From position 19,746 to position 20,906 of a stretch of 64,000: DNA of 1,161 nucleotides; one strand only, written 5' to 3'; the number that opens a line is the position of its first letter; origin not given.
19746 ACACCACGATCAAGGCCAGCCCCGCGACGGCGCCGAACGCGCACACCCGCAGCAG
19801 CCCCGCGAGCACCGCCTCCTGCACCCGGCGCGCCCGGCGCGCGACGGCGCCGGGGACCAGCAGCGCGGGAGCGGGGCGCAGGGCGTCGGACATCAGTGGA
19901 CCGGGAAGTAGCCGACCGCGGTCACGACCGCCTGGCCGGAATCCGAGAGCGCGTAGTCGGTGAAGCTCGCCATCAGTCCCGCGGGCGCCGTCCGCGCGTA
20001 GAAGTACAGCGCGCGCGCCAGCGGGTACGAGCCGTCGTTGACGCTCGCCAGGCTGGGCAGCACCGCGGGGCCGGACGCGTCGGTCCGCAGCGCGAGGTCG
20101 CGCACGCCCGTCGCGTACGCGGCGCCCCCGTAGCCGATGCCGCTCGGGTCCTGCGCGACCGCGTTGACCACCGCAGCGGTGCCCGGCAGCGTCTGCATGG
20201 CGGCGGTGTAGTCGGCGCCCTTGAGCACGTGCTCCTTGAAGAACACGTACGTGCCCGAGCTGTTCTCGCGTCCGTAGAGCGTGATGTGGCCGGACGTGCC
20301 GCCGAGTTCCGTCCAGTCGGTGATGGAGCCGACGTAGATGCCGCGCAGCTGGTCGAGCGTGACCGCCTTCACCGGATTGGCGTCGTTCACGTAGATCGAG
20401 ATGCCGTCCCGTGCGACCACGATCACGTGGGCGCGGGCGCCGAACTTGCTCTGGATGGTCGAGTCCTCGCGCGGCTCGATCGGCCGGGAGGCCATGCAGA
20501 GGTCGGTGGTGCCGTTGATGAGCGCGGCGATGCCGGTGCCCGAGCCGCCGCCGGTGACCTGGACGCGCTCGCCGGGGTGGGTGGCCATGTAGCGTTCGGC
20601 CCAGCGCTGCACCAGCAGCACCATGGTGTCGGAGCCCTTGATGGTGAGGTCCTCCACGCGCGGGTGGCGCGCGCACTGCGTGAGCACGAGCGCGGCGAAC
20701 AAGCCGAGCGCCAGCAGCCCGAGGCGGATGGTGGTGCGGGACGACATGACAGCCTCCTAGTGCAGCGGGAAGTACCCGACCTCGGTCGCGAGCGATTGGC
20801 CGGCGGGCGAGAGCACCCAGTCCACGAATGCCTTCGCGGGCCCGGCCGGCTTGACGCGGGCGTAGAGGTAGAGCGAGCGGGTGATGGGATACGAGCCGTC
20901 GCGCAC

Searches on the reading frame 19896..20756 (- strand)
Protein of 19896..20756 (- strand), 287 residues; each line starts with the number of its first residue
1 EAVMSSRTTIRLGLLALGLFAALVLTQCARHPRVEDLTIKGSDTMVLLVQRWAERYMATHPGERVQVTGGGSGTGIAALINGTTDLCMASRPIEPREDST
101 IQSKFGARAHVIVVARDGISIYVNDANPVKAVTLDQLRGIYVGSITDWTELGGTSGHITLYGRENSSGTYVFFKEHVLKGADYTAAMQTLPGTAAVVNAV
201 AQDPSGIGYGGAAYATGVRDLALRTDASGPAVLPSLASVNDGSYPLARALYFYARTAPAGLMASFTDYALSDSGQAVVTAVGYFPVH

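Call 59: search_protein_families(library=pfam, proteins=[window:19896-20756:-], max_evalue=0.0001)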
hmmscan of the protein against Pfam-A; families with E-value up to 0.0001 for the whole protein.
window:19896-20756:- (287 aa): 3 families
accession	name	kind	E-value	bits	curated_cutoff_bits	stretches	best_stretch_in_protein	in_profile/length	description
PF12849.12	PBP_like_2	-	3.9e-41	142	27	1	31-272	6-266/267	PBP superfamily domain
PF12727.12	PBP_like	-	6.8e-16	58.4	27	1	53-221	1-161/193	PBP superfamily domain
PF13531.11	SBP_bac_11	-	5.4e-08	33.3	25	1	39-283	3-226/227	Bacterial extracellular solute-binding protein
